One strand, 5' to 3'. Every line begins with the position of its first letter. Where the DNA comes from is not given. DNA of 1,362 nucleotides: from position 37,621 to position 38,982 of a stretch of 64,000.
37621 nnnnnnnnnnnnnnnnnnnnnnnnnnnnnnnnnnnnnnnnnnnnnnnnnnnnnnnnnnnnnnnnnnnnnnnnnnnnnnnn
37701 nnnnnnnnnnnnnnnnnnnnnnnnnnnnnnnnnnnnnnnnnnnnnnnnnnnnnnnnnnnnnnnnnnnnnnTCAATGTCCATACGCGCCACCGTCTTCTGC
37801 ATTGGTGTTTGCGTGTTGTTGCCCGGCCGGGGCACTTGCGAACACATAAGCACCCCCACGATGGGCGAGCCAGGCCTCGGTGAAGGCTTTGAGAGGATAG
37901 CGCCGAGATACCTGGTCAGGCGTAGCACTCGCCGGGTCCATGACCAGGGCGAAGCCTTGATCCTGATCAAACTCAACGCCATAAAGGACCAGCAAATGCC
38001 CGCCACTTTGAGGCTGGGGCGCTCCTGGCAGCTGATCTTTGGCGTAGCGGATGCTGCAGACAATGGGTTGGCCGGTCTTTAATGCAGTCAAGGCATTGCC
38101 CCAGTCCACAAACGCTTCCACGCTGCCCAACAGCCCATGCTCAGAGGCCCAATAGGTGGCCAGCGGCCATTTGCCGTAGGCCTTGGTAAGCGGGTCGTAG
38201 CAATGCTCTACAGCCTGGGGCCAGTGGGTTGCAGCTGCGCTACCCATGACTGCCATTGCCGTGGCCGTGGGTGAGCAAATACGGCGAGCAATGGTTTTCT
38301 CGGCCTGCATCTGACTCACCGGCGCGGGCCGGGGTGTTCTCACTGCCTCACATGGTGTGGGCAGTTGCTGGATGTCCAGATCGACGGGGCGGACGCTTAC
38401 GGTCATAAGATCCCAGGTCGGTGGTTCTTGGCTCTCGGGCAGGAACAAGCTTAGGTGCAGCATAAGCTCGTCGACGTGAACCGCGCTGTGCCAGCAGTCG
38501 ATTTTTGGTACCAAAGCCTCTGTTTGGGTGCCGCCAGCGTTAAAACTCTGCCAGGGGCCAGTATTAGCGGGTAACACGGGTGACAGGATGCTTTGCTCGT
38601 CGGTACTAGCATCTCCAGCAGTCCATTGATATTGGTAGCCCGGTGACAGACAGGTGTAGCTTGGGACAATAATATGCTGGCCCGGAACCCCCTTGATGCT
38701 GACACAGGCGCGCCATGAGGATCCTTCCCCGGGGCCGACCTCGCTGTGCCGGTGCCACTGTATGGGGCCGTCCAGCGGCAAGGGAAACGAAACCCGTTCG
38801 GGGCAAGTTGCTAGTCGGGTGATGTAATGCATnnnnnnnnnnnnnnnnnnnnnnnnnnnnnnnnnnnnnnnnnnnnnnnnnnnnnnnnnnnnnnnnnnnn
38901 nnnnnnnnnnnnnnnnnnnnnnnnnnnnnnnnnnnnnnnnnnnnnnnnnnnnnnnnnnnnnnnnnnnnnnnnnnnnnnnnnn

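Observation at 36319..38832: Translationally coupled C39-like peptidase / GNAT / Ddl-type ATP-grasp operon: a candidate undescribed peptide-ligation and tailoring system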

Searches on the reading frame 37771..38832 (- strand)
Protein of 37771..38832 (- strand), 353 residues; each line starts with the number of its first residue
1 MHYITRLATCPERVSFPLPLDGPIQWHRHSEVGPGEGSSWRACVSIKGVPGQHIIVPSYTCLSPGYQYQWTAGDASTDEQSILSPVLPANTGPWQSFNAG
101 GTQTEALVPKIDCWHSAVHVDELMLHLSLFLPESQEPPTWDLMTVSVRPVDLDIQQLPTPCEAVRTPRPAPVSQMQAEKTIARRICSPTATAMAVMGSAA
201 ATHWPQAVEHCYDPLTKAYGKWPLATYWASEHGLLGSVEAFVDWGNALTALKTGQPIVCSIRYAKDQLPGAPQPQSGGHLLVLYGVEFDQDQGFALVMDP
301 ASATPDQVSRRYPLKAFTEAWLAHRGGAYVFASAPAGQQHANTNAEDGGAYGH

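Call 3: search_protein_families(library=pfam, proteins=[window:37771-38832:-], max_evalue=0.01)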
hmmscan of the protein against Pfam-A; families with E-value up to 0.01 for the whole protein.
window:37771-38832:- (353 aa): 1 family
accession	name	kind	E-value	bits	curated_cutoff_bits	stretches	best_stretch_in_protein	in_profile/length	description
PF13529.12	Peptidase_C39_2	-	4.3e-08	34.3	24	1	171-301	5-143/143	Peptidase_C39 like family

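Call 4: search_protein_families(library=ncbifam, proteins=[window:37771-38832:-], max_evalue=0.01)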
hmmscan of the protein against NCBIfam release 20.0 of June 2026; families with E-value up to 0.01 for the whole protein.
window:37771-38832:- (353 aa): 0 families

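Call 19: find_related_loci(query=window:37771-38832:-, collection=genome_contigs, flank=6000)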
Query window:37771-38832:- (353 aa) in genome_contigs; peptide patterns used: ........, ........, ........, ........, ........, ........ (x = any residue, [..] = any of these).
27 stretches matched a pattern; 2 encode a relative of the query (tblastn E <= 1e-3); 2 distinct loci.
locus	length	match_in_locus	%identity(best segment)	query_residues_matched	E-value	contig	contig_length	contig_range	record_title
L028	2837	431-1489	93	1-353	0e+0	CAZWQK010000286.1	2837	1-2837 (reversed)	MAG TPA_asm: uncultured Pseudomonadales bacterium isolate SRP134809_co1_76 genome assembly, contig: NODE_72958_length_28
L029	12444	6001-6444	28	98-278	7e-6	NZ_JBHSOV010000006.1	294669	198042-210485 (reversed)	Cohnella faecalis strain CGMCC 1.13587 GCM70022185_19, whole genome shotgun sequence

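Call 20: find_homologous_proteins(query=window:37771-38832:-, max_evalue=0.001)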
Query window:37771-38832:- (353 aa): 126 proteins with E <= 0.001 among 2095 candidates; the best 120 are listed.
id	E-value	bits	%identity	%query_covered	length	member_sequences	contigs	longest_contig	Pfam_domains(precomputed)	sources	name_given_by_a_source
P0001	1.9e-244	828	100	100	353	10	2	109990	PF13529.14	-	-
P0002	3.3e-139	482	60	100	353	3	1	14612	PF13529.14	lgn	-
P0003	3.1e-134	466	58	100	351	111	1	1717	PF13529.14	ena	-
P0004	8.9e-131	454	57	100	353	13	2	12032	PF13529.14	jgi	jgi:hypothetical protein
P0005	4.4e-130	452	60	96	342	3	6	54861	PF13529.14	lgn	-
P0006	3.9e-128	446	57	100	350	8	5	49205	PF13529.14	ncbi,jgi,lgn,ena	-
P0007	3.8e-127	442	57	100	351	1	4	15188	PF13529.14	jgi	jgi:hypothetical protein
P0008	1.7e-118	414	56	94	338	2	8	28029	PF13529.14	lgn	-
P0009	4.5e-118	412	56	94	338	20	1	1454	PF13529.14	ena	-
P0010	3.2e-116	406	53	94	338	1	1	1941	PF13529.14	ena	-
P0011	3.3e-114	400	53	94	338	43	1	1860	PF13529.14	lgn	-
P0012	2.9e-113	397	53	94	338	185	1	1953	PF13529.14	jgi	jgi:hypothetical protein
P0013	9.0e-112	392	53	94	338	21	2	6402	PF13529.14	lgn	-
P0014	2.9e-111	390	53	94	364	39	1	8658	PF13529.14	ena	-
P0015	8.3e-110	385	53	94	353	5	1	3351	PF13529.14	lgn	-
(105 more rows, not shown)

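Call 37: predict_structure(alignment_id=A1)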
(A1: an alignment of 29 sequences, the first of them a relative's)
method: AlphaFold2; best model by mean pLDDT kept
length: 353 residues; sequences in the alignment: 29
mean_pLDDT: 93.3   pTM: 0.91
mean pLDDT of the five models: 93.3, 93.0, 91.8, 91.6, 91.6
residues with pLDDT >= 90: 303; 70-90: 32; 50-70: 4; < 50: 14
segments of 3 or more residues with pLDDT < 50: 340-353
pLDDT, mean of each block of 10 residues (from residue 1): 97 95 96 89 97 98 97 92 94 93 92 95 98 96 98 91 97 98 97 98 97 90 96 97 97 98 97 96 98 98 98 98 96 73 45 39
secondary structure, 60 per line:
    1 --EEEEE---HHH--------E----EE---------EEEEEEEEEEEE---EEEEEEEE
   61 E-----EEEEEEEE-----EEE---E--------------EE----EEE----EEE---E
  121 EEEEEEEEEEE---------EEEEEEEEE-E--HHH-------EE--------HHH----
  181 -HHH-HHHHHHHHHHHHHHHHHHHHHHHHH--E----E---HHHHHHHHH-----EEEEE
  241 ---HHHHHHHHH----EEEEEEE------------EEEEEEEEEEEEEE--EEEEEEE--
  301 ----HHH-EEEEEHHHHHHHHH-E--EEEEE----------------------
elements in order: E3-7 E38-49 E53-61 E67-74 E80-82 E107-109 E114-116 E120-131 E141-149 H186-210 H222-230 E236-240 H244-252 E257-263 E276-289 E292-298 E309-313 H314-322 E327-331

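Call 40: fold_search(model_id=the predicted structure, library=pdb)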
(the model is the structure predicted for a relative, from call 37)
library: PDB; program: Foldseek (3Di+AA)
matches with E <= 10: 1584; with E <= 0.001: 0
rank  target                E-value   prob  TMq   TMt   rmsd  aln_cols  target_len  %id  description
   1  4gwn_A                1.6e-03  0.80  0.23  0.17  12.3       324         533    8  Crystal structure of human mature meprin beta (released 2012-09-19)
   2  2xom_A                2.1e-03  1.00  0.19  0.41   7.1       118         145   12  Atomic resolution structure of TmCBM61 in complex with beta-1,4- galactotriose (released 2010-09-08)
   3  4gwm_A                2.3e-03  0.44  0.23  0.16  14.4       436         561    7  Crystal structure of human promeprin beta (released 2012-09-19)
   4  1y4h_A                2.5e-03  1.00  0.30  0.55   7.3       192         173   12  Wild type staphopain-staphostatin complex (released 2005-01-18)
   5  5yku                  2.5e-03  0.89  0.18  0.36   7.9       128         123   10  The crystal structure of Macrobrachium rosenbergii nodavirus P-domain with Zn ions (released 2018-10-24)
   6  2cdp_D                2.9e-03  0.89  0.18  0.39  11.2       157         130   10  Structure of a CBM6 in complex with neoagarohexaose (released 2006-02-08)
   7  3qt4                  3.2e-03  1.00  0.31  0.35   8.1       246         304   12  Structure of digestive procathepsin L 3 of Tenebrio molitor larval midgut (released 2012-02-22)
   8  5ykx_A                3.2e-03  0.82  0.18  0.36   8.1       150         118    9  The crystal structure of Macrobrachium rosenbergii nodavirus P-domain with Cd ion (released 2018-10-24)
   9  6w4n_D                3.8e-03  0.99  0.16  0.16   6.2       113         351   18  Co-crystal structure of Pd_dinase with probe glycine-propargylglycine-AOMK (released 2021-03-17)
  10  2xon_L                4.5e-03  0.92  0.17  0.37  11.6       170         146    8  Structure of TmCBM61 in complex with beta-1,4-galactotriose at 1.4 A resolution (released 2010-09-08)
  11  9pnj_B                4.5e-03  0.21  0.15  0.12  15.8       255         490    9  Crystal structure of the GH29-like fucosidase FucWf4 (released 2025-11-05)
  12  7qkb_B                5.1e-03  1.00  0.31  0.49   7.1       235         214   13  Crystal structure of human Cathepsin L in complex with covalently bound GC376 (released 2022-12-28)
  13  1pxv_A                5.1e-03  0.99  0.29  0.51   7.7       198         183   12  The staphostatin-staphopain complex: a forward binding inhibitor in complex with its target cysteine protease (released 2003-10-21)
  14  4gwm_B                5.1e-03  0.35  0.23  0.17  13.6       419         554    8  Crystal structure of human promeprin beta (released 2012-09-19)
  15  7qkc_B                6.1e-03  1.00  0.33  0.50   7.1       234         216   12  Crystal structure of human Cathepsin L after incubation with Sulfo-Calpeptin (released 2022-12-28)
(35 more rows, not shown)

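Call 42: search_solved_structures(query=A1, max_evalue=10, show_alignments=2)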
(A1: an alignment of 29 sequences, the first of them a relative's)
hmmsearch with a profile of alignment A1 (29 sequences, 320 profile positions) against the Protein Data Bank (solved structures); distinct sequences matched with E-value up to 10: 5.
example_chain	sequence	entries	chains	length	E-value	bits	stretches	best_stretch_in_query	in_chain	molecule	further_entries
8z4h_A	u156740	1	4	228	0.17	14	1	169-312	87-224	Endoisopeptidase PeiR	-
3viq_B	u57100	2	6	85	0.54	12.4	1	65-118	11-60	Mating-type switching protein swi5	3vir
3erv_A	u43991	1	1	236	0.8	11.8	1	265-306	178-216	putative C39-like peptidase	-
8z4n_A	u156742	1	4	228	1.5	10.9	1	227-312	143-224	Endoisopeptidase PeiR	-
9tz5_1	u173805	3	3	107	2.1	10.4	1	232-290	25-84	Large ribosomal subunit protein uL24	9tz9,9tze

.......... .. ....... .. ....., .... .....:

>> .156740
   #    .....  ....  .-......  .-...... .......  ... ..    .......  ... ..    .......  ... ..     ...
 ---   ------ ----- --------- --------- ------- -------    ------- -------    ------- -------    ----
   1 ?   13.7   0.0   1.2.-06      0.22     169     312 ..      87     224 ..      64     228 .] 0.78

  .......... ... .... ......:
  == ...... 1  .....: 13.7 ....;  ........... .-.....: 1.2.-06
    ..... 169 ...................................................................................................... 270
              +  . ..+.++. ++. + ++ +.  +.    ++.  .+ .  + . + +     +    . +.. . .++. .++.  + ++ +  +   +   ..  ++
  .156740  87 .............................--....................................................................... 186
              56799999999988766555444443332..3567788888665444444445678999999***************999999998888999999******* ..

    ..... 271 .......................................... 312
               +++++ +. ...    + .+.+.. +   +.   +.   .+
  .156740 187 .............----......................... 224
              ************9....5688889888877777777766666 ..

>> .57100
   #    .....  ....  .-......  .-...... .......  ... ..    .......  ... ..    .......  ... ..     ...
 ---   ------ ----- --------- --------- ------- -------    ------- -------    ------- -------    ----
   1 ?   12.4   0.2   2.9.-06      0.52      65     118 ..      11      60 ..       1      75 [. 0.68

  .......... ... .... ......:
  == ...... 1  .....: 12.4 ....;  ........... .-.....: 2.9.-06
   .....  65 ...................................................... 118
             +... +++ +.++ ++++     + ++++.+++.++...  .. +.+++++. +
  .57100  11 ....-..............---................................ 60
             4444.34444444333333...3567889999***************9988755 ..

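Call 65: search_protein_representatives(alignment_id=A1)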
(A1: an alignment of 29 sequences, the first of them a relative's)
Query: 29 sequences, 320 profile positions. Proteins with E-value up to 0.001 (for the whole library): 1920; up to 1e-10: 1484; up to 1e-30: 444. The best 150 are listed.
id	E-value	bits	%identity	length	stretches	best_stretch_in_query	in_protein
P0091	2.1e-124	431.1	-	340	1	1-316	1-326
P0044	3.7e-124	430.3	-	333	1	1-316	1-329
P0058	5.3e-124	429.7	-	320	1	1-314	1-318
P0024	2.3e-120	417.8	-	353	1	1-317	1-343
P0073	3.2e-120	417.3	-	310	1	1-315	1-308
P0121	1.2e-119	415.5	-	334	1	1-316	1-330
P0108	2.7e-119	414.3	-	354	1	1-317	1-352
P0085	1.7e-118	411.6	-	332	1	1-318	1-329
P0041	1.0e-117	409.1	-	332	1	1-318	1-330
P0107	9.2e-116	402.7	-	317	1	3-313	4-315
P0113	2.8e-115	401.1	-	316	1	1-315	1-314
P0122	5.1e-115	400.2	-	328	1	1-316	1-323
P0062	3.9e-114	397.3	-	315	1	1-314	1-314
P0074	9.7e-113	392.7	-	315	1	1-316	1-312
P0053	2.6e-112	391.3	-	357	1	1-315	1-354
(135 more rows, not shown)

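Call 70: find_related_loci(query=A3, collection=genome_contigs, flank=5000)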
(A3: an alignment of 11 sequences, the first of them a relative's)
Query A3 (341 aa) in genome_contigs; peptide patterns used: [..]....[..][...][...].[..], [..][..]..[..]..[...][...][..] (x = any residue, [..] = any of these).
570 stretches matched a pattern; 552 encode a relative of the query (tblastn E <= 1e-3); the best 80 are kept; 80 distinct loci.
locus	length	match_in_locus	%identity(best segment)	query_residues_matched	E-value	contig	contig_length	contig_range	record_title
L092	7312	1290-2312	100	1-341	0e+0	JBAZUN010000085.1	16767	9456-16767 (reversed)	MAG: Candidatus Latescibacterota bacterium isolate SO_2017_GW1_23 NODE_12881_length_16767_cov_0.983594_OW334_2017, whole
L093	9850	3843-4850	52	1-340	9e-88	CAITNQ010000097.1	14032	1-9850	MAG: uncultured Gemmatimonadetes bacterium isolate LaPlata_bin-0729 genome assembly, contig: bin-0729:097/561, whole gen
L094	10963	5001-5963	51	1-340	3e-86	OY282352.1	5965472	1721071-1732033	MAG: uncultured Latescibacteria bacterium genome assembly, chromosome: 1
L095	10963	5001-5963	50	1-340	5e-86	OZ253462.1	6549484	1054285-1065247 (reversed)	MAG: Candidatus Latescibacterota bacterium isolate 85c596c4-e601-42f5-bc00-22a25924bb3e genome assembly, chromosome: 1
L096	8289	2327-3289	48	1-338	8e-85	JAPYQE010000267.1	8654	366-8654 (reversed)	MAG: Candidatus Latescibacterota bacterium isolate PW2.concoct.70_sub PW2_9432_length_8654_cov_9.003838, whole genome sh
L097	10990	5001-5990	49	1-340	4e-84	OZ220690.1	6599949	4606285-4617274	MAG: Candidatus Latescibacterota bacterium isolate 4544edd8-ea3d-4877-aa30-594cc490bc13 genome assembly, chromosome: 1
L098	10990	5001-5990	48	1-341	2e-83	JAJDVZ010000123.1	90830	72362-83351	MAG: Candidatus Latescibacterota bacterium isolate jk18x22bins.75 k141_51662, whole genome shotgun sequence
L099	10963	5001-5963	49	1-340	2e-83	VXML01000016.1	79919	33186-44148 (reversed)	MAG: Gemmatimonadetes bacterium isolate SB0661_bin_36 NODE_387_length_79919_cov_85.551337, whole genome shotgun sequence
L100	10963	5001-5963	49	1-340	2e-83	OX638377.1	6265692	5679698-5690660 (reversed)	MAG: uncultured Latescibacteria bacterium isolate 96736c8f-e424-4c7a-a7cc-5c0d8e7e2df7 genome assembly, chromosome: 1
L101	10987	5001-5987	49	1-340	5e-83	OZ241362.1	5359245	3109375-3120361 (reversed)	MAG: Candidatus Latescibacterota bacterium isolate 7df831f4-54e1-479f-8521-a5e6456f6651 genome assembly, chromosome: 1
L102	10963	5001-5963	49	1-340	4e-83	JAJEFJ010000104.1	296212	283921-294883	MAG: Candidatus Latescibacterota bacterium isolate p16x43bins.30 k141_493657, whole genome shotgun sequence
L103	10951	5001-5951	50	7-340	8e-84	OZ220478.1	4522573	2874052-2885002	MAG: Candidatus Latescibacterota bacterium isolate 1cf545fa-d59a-4aa3-98d5-019dd537838a genome assembly, chromosome: 1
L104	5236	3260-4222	49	1-340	2e-83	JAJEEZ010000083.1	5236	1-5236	MAG: Candidatus Latescibacterota bacterium isolate p16x34bins.62 k141_160124, whole genome shotgun sequence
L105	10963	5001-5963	49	1-340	2e-82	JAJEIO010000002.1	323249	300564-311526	MAG: Candidatus Latescibacterota bacterium isolate p16x65bins.25 k141_289998, whole genome shotgun sequence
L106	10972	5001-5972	48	9-340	4e-82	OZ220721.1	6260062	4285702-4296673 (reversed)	MAG: Candidatus Latescibacterota bacterium isolate 1fb1e748-2903-4aab-acc2-5860c344c101 genome assembly, chromosome: 1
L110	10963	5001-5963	48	1-340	5e-80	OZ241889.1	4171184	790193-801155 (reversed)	MAG: Candidatus Latescibacterota bacterium isolate a6571e9c-9daa-46aa-896f-7a9a109786f8 genome assembly, chromosome: 1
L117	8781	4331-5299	46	1-340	5e-78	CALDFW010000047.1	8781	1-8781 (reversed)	MAG: uncultured bacterium isolate S1_Bin_Bin_74_sub_1 genome assembly, contig: c_000001679080, whole genome shotgun sequ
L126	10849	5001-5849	47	51-340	8e-69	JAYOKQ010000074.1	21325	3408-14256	MAG: Gemmatimonadota bacterium isolate 139572_S173_metabat_bins_2.tsv.085 NODE_2052_length_21325_cov_8.503479, whole gen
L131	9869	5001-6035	40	1-339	1e-66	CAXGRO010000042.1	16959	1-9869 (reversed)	MAG TPA_asm: uncultured bacterium isolate ERR594323_concoct_206 genome assembly, contig: ERZ8580415.5419, whole genome s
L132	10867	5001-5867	42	49-339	1e-62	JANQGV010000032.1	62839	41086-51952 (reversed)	MAG: Thermodesulfobacteriota bacterium isolate PL23b_bin.63 k99_239331, whole genome shotgun sequence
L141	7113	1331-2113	42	74-341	6e-54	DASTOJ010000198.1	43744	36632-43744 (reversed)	MAG TPA_asm: Candidatus Methylomirabilota bacterium isolate SMAG_U2167 k141_878382, whole genome shotgun sequence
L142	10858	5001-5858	44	62-338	1e-53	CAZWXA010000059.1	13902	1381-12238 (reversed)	MAG TPA_asm: uncultured bacterium isolate SRP119689_co1_6 genome assembly, contig: NODE_6352_length_13902_cov_6.524590,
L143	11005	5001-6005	42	1-339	5e-63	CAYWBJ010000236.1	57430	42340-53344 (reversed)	MAG TPA_asm: uncultured Gemmatimonadaceae bacterium isolate SRP092796_co1_38 genome assembly, contig: k141_5915377, whol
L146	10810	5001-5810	45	66-341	1e-52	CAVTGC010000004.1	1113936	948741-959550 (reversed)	MAG: uncultured Candidatus Rokubacteria bacterium isolate MFD09212.bin.1.136 genome assembly, contig: contig_20716, whol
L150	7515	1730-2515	43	73-340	1e-51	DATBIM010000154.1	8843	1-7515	MAG TPA_asm: Candidatus Methylomirabilota bacterium isolate SMAG_U3894 k141_2945761, whole genome shotgun sequence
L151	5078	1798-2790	40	5-340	8e-52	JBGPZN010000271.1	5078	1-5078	MAG: Candidatus Methylomirabilia bacterium isolate OBJ1_062018_070_24 k141_2449848_length_5078_cov_16.7756, whole genome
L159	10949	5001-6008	31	7-339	6e-50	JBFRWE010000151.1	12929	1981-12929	MAG: Xenococcaceae cyanobacterium isolate 09_out_wi_poop_bin.12 09outWiPooB12_c_000001027140, whole genome shotgun seque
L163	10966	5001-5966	39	7-338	5e-49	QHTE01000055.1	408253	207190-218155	MAG: Candidatus Rokuibacteriota bacterium isolate AR14 14_1009_16_40cm_scaffold_186_curated, whole genome shotgun sequen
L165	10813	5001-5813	42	61-341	9e-49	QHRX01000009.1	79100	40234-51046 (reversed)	MAG: Candidatus Rokuibacteriota bacterium isolate AR44 14_1009_09_30cm_scaffold_468_curated, whole genome shotgun sequen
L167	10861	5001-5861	31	48-341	1e-48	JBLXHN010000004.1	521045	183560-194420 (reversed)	MAG: Vibrio sp. isolate ET07-04 T07maxbin_out.033RE.5K@4, whole genome shotgun sequence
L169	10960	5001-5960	38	11-340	6e-48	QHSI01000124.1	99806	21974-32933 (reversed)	MAG: Candidatus Rokuibacteriota bacterium isolate AR34 14_0903_05_40cm_scaffold_447_curated, whole genome shotgun sequen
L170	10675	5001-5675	47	111-340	1e-47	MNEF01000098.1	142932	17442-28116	MAG: Candidatus Rokubacteria bacterium 13_1_40CM_69_27 13_1_40cm_scaffold_58, whole genome shotgun sequence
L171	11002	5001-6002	39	3-340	2e-47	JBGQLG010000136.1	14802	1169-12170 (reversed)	MAG: Candidatus Methylomirabilia bacterium isolate OBJ2_061818_050_43 k141_3201167_length_14802_cov_29.9615, whole genom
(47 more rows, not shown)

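Call 75: search_protein_families(library=pfam, proteins=[L099:3767-4771:+, L117:2270-3274:+, L110:6862-7803:+, L097:7772-8356:+, L171:7788-11000:+, L151:329-1588:-, L097:8532-9509:+, L126:5854-7038:-, L106:1403-1819:+], max_evalue=0.001)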
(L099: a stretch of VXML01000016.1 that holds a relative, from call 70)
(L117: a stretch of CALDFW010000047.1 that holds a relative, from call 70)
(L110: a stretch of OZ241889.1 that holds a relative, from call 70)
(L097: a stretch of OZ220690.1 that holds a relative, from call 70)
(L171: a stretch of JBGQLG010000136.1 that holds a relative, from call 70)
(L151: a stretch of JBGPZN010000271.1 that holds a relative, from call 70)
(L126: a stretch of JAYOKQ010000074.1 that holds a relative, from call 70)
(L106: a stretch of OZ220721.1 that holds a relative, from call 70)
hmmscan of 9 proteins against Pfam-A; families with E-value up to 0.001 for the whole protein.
L099:3767-4771:+ (334 aa): 2 families
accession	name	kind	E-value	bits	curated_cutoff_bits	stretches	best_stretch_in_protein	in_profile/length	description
PF13378.12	MR_MLE_C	-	8.6e-29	101.2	29.4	1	152-296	16-168/219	Enolase C-terminal domain-like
PF02746.21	MR_MLE_N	-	4e-14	53.3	22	1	5-120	5-117/117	Mandelate racemase / muconate lactonizing enzyme, N-terminal domain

L117:2270-3274:+ (334 aa): 2 families
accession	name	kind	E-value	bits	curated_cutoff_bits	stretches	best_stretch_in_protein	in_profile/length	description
PF07755.17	DUF1611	-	2.6e-74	249.4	25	1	132-329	2-201/201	Domain of unknown function (DUF1611_C) P-loop domain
PF17396.8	DUF1611_N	-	9.4e-21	74.4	22.6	1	48-124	16-93/95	Domain of unknown function (DUF1611_N) Rossmann-like domain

L110:6862-7803:+ (313 aa): 1 family
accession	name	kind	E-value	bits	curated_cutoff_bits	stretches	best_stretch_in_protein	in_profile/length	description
PF04909.20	Amidohydro_2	-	1.1e-29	104.6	26.4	1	8-311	1-288/289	Amidohydrolase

L097:7772-8356:+ (194 aa): 3 families
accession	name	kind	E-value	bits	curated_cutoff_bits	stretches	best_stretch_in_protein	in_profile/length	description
PF00293.34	NUDIX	-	8.5e-20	71.6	21.1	1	56-170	3-119/134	NUDIX domain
PF14815.12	NUDIX_4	-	2.2e-06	27.8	35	1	62-112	4-55/113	NUDIX domain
PF22327.2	Nudt16-like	-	0.00024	21.6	27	1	69-114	24-69/161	U8 snoRNA-decapping enzyme-like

L171:7788-11000:+ (1071 aa): 10 families
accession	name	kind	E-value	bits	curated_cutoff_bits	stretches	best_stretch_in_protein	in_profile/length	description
PF00158.32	Sigma54_activat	-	2.3e-59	200.3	20.2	1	41-211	3-167/168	Sigma-54 interaction domain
PF13191.12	AAA_16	-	1.3e-28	101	32.6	1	578-764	2-167/167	AAA ATPase domain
PF25601.1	AAA_lid_14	-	1.2e-22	80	27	1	217-289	1-73/87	AAA+ ATPase lid domain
PF14532.12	Sigma54_activ_2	-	6e-13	49.7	25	1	68-216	23-138/138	Sigma-54 interaction domain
PF02954.25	HTH_8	-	7.7e-12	45.2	22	1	313-348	7-42/42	Bacterial regulatory protein, Fis family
PF13401.12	AAA_22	-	2.9e-09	37.8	27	1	600-767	5-124/130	AAA domain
PF13556.12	HTH_30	-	1.7e-05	25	27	1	318-347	6-35/59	PucR C-terminal helix-turn-helix domain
PF00004.35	AAA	-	7.1e-05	23.7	21.2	0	69-202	1-127/131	ATPase family associated with various cellular activities (AAA)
PF05621.17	TniB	-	0.00012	22.1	22.4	0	583-627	18-62/189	Bacterial TniB protein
PF07728.20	AAA_5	-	0.00014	22.3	22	0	69-168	2-97/139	AAA domain (dynein-related subfamily)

L151:329-1588:- (419 aa): 0 families

L097:8532-9509:+ (325 aa): 2 families
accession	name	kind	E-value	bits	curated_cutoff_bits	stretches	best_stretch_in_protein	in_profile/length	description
PF03786.19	UxuA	-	1.8e-92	310.3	23.7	2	150-322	174-350/352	D-mannonate dehydratase (UxuA)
PF01261.30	AP_endonuc_2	-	1.5e-14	54.8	31.1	1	20-285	5-225/249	Xylose isomerase-like TIM barrel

L126:5854-7038:- (394 aa): 2 families
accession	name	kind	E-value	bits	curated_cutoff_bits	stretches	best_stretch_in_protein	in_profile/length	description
PF00669.25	Flagellin_N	-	4.1e-38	131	26.6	1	8-143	1-136/139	Bacterial flagellin N-terminal helical region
PF00700.27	Flagellin_C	-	8.1e-17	61.8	23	1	304-389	2-86/86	Bacterial flagellin C-terminal helical region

L106:1403-1819:+ (138 aa): 0 families

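Call 79: search_protein_families(library=ncbifam, proteins=[L099:3767-4771:+, L117:2270-3274:+, L110:6862-7803:+, L151:329-1588:-], max_evalue=0.001)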
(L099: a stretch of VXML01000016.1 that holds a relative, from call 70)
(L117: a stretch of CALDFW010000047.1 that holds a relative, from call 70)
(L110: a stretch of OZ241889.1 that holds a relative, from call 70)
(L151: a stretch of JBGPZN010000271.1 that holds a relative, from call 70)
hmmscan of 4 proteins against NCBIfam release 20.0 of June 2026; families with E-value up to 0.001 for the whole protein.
L099:3767-4771:+ (334 aa): 15 families
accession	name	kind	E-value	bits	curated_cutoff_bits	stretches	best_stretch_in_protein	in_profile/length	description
NF042940.1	racemase_DgcA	equivalog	2.5e-143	477.1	400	1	5-334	2-323/323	N-acetyl-D-Glu racemase DgcA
NF011708.0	PRK15129.1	equivalog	7.8e-99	330.7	343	1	4-323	4-317/321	L-Ala-D/L-Glu epimerase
NF041118.1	A_G_epim_Thtga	equivalog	6.1e-29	101.2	500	1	6-317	8-330/341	L-Ala-D/L-Glu epimerase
TIGR02534.1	mucon_cyclo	subfamily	8.4e-26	90.9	334.95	1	16-328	16-348/368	muconate/chloromuconate family cycloisomerase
TIGR01928.1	menC_lowGC_arch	equivalog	4.5e-23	81.8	200.65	1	10-300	4-301/325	o-succinylbenzoate synthase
NF043002.1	HProlDhtase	equivalog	4.5e-21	75.1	500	1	28-262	34-274/366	cis-3-hydroxy-L-proline dehydratase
TIGR01927.1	menC_gam_Gplu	equivalog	1.9e-16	60.2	130.55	1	11-299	5-282/307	o-succinylbenzoate synthase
NF002782.0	PRK02901.1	equivalog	2e-13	50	288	1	154-298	106-257/328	o-succinylbenzoate synthase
NF040866.1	AraD_Arch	equivalog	5.5e-11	42.1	650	1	28-288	33-308/372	arabinonate dehydratase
NF047820.1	TalGalacDh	equivalog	1.7e-09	37.1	500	1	96-278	108-302/371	L-talarate/galactarate dehydratase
NF003473.0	PRK05105.1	equivalog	4.1e-09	35.9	236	1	31-298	33-289/331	o-succinylbenzoate synthase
NF002739.0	PRK02714.1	equivalog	9.8e-08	31.8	259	1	3-296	4-287/320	o-succinylbenzoate synthase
NF010624.0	PRK14017.1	equivalog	1.8e-06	27.3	311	1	97-281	84-286/382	galactonate dehydratase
NF040790.2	glucon_galact_dh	equivalog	0.00026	19.9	750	0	25-121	21-119/390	bifunctional D-gluconate/D-galactonate dehydratase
NF043051.1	ManoateDhtManD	equivalog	0.00053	18.9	550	0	94-123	84-113/403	D-mannonate dehydratase ManD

L117:2270-3274:+ (334 aa): 1 family
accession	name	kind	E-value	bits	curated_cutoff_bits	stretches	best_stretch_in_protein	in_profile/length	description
NF041892.1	DgcN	equivalog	2e-156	519.9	480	1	7-332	1-326/326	N-acetyltransferase DgcN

L110:6862-7803:+ (313 aa): 1 family
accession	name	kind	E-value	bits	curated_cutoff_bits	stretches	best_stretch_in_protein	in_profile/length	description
NF052480.1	FuconLaconase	equivalog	6.4e-18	65.3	400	1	72-311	57-285/287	L-fucono-1,5-lactonase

L151:329-1588:- (419 aa): 0 families
